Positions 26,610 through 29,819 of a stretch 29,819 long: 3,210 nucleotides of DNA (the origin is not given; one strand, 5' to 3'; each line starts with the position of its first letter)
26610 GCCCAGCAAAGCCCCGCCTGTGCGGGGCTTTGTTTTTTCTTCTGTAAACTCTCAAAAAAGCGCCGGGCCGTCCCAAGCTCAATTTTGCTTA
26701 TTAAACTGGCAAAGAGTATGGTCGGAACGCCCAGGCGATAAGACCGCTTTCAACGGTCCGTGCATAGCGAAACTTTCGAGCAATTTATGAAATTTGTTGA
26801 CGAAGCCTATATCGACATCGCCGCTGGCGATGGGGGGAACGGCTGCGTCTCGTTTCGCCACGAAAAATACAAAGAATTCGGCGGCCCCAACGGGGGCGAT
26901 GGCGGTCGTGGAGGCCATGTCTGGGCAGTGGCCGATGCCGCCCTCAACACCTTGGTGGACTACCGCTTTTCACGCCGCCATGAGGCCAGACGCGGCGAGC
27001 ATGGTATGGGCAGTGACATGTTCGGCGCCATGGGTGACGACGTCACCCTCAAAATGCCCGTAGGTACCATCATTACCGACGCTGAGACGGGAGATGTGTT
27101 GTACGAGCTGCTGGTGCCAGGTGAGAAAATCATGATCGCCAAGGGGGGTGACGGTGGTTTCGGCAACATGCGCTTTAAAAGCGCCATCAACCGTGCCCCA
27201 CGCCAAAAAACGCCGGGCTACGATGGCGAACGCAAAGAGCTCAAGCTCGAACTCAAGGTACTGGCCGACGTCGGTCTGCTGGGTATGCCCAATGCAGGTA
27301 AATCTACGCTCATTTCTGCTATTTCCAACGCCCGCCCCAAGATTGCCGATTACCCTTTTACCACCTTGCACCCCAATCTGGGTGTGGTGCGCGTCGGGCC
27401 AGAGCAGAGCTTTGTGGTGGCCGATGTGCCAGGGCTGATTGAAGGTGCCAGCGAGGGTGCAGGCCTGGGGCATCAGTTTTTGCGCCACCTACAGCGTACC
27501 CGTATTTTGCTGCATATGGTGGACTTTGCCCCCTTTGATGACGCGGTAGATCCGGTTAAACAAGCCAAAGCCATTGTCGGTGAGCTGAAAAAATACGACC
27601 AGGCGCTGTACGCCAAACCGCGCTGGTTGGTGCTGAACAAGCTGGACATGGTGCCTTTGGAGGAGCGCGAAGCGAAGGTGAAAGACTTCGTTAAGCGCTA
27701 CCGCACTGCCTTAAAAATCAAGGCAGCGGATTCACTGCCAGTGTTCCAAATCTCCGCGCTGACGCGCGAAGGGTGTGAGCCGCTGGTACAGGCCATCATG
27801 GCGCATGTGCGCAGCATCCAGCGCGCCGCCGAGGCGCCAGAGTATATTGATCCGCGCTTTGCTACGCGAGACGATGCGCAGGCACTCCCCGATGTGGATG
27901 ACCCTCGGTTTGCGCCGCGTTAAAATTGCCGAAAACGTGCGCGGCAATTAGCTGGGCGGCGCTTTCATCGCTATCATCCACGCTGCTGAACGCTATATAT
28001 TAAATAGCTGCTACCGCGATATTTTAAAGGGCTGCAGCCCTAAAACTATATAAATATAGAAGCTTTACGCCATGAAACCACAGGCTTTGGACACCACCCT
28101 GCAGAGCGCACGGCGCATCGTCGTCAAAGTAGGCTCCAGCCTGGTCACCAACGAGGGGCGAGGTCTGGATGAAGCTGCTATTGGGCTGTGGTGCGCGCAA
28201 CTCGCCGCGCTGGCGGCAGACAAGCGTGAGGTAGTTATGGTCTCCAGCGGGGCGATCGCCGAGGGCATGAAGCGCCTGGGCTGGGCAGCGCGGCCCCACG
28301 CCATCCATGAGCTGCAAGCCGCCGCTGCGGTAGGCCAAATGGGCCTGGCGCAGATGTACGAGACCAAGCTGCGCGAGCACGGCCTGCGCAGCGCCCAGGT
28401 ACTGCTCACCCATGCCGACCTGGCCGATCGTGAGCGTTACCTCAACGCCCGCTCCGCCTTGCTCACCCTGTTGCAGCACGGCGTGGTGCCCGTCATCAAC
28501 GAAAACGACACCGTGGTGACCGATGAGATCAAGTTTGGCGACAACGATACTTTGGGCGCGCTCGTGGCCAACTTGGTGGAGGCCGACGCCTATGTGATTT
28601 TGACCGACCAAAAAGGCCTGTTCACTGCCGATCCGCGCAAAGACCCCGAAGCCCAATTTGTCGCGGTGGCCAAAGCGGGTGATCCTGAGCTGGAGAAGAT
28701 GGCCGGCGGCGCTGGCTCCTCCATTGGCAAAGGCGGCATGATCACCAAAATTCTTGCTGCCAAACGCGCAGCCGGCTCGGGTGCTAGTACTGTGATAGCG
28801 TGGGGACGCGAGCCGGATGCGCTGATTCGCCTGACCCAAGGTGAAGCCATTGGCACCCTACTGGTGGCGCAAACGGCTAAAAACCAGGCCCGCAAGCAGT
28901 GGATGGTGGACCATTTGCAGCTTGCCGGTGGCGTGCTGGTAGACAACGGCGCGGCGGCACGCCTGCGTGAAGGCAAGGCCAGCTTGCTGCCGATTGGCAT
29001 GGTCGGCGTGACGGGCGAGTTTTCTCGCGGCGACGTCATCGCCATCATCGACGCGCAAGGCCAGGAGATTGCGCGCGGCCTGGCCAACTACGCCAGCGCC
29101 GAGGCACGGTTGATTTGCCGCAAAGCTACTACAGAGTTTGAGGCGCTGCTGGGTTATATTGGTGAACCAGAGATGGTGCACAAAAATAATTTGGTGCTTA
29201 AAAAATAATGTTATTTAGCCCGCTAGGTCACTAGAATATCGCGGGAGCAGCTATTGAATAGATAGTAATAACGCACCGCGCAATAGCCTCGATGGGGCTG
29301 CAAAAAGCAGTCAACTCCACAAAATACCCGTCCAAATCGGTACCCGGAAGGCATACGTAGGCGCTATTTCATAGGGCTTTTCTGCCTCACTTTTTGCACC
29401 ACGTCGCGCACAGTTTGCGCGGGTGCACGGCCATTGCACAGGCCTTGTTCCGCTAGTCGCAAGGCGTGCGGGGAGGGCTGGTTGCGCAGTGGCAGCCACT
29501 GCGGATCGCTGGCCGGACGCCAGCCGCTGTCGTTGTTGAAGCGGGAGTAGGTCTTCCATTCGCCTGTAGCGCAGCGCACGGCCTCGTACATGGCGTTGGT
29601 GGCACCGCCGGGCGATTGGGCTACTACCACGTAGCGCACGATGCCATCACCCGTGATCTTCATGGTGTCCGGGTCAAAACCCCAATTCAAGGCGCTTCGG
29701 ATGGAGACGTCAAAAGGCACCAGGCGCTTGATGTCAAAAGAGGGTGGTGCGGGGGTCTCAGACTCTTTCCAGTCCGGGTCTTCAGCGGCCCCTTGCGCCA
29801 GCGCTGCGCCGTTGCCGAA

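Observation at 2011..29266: Nine gap-free copies of a 48-bp tripartite element, about one per 3.3 kb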

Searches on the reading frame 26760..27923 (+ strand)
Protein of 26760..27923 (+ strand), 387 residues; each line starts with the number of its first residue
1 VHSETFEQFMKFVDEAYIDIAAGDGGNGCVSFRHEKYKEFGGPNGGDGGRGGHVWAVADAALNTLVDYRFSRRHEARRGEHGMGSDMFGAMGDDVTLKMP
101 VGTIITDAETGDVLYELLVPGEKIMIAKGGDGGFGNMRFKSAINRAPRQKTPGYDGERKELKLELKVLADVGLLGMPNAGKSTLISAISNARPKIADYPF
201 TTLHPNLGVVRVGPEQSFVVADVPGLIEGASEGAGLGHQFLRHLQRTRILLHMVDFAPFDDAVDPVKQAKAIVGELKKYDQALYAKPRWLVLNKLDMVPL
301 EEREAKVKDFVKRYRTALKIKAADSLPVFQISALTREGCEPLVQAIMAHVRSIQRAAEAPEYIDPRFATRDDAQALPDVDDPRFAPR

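Call 72: search_protein_families(library=pfam, proteins=[window:26760-27923:+], max_evalue=0.00001)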
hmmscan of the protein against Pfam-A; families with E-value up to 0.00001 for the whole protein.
window:26760-27923:+ (387 aa): 4 families
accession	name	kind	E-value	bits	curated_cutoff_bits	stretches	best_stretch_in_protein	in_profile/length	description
PF01018.28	GTP1_OBG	-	1.1e-56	191.2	27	1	13-167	1-155/155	GTP1/OBG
PF01926.29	MMR_HSR1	-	5.9e-26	91.2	21.9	1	170-294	1-113/113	50S ribosome-binding GTPase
PF02421.24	FeoB_N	-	1.3e-08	35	27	1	171-232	3-65/156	Ferrous iron transport protein B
PF00009.33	GTP_EFTU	-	1.1e-06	28.9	26.5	0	286-351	122-187/188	Elongation factor Tu GTP binding domain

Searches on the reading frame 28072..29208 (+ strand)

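Call 72: search_protein_families(library=pfam, proteins=[window:28072-29208:+], max_evalue=0.00001)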
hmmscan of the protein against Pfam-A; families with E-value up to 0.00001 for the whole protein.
window:28072-29208:+ (378 aa): 2 families
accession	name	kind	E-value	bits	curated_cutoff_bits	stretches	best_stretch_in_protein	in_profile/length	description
PF00696.33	AA_kinase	-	3.1e-44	151.9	24.9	1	15-242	2-232/234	Amino acid kinase family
PF01472.26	PUA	-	1.5e-17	63.7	24.8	1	288-358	3-72/74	PUA domain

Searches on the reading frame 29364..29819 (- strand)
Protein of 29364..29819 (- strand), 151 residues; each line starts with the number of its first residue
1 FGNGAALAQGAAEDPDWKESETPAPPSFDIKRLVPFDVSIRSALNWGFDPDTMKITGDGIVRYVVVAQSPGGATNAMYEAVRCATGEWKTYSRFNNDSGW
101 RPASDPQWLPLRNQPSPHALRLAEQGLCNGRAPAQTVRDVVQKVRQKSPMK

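Call 72: search_protein_families(library=pfam, proteins=[window:29364-29819:-], max_evalue=0.00001)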
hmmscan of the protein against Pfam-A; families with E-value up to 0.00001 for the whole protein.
window:29364-29819:- (151 aa): 1 family
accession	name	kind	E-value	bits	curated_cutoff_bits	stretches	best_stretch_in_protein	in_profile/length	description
PF08750.16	CNP1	-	5.3e-37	127.1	25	1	13-145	2-135/135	CNP1-like family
